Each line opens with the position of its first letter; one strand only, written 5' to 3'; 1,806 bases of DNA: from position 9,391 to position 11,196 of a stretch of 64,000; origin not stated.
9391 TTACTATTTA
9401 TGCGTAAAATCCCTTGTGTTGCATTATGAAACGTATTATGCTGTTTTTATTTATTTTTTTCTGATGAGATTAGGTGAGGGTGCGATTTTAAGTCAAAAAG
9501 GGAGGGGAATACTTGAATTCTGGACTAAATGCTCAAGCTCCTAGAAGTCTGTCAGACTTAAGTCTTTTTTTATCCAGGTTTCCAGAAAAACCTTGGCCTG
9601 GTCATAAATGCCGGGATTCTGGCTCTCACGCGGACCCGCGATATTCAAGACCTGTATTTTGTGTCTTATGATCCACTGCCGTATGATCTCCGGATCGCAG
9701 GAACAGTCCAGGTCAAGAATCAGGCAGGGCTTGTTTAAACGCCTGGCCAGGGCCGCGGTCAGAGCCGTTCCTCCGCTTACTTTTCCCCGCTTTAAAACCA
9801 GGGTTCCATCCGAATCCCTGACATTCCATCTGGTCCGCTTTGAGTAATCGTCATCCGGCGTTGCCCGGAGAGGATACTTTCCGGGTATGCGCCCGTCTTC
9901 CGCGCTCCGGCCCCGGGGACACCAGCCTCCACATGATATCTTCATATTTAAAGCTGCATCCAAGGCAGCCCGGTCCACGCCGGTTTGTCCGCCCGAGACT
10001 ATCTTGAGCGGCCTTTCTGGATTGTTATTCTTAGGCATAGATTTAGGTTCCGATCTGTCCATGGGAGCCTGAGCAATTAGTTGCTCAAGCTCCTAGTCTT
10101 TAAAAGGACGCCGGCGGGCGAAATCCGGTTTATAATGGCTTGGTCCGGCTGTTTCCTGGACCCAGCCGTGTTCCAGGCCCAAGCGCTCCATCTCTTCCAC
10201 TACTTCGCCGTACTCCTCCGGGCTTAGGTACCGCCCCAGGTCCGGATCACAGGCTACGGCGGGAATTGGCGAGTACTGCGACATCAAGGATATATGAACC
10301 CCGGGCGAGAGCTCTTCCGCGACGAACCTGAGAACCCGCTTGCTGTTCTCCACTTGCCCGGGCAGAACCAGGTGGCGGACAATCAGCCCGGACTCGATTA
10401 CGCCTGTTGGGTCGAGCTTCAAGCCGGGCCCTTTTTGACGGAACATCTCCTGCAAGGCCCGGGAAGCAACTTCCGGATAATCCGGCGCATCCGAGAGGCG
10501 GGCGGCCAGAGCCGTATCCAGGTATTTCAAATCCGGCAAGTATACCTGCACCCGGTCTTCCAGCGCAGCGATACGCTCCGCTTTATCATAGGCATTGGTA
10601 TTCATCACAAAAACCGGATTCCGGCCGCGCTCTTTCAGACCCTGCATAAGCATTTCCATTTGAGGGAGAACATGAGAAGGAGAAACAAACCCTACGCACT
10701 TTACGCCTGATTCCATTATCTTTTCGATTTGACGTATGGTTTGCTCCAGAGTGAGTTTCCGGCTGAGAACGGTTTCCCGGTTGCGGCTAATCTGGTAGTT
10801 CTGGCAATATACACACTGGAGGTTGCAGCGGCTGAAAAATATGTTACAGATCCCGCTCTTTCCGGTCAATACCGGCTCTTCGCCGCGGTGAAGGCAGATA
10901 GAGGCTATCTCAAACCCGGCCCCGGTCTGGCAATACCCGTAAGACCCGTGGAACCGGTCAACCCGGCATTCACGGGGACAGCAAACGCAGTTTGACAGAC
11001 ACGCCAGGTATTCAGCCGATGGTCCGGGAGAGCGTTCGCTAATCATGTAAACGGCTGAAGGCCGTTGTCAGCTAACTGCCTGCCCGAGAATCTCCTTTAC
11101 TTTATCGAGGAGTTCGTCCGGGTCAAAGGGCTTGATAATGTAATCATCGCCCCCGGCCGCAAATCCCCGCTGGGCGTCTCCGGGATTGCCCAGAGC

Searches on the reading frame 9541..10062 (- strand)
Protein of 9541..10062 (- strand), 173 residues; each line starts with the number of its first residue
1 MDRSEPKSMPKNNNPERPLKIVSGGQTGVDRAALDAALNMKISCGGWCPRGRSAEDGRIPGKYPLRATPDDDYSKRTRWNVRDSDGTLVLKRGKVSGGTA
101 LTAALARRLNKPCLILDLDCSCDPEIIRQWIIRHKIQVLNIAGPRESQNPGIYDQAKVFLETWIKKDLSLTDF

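Call 65: search_protein_families(library=pfam, proteins=[window:9541-10062:-], max_evalue=0.001)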
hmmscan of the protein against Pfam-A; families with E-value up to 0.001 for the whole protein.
window:9541-10062:- (173 aa): 2 families
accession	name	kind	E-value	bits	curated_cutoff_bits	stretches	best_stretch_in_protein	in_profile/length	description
PF12694.12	cpYpsA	-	7.7e-62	207.8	26.2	1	21-162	1-143/145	Circularly permutated YpsA SLOG family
PF02481.21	DNA_processg_A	-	3.8e-05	23.4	29.6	0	18-42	74-98/212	DNA recombination-mediator protein A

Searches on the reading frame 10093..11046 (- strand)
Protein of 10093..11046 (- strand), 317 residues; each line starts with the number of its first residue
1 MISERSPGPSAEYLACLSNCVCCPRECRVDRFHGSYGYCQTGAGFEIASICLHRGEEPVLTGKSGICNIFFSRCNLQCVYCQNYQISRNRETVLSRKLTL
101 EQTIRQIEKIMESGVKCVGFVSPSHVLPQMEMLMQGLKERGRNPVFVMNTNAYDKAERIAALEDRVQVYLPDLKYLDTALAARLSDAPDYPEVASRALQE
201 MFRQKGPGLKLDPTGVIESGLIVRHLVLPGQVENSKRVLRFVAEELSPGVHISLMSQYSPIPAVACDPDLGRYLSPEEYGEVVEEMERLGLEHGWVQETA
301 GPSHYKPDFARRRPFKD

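Call 65: search_protein_families(library=pfam, proteins=[window:10093-11046:-], max_evalue=0.001)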
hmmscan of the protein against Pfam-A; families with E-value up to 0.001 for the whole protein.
window:10093-11046:- (317 aa): 2 families
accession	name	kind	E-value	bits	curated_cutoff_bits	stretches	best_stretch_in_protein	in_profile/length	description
PF04055.27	Radical_SAM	-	1.6e-11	45.1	29.5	1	69-180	2-116/166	Radical SAM superfamily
PF13353.11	Fer4_12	-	7.3e-05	23.5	22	1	62-148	3-89/137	4Fe-4S single cluster domain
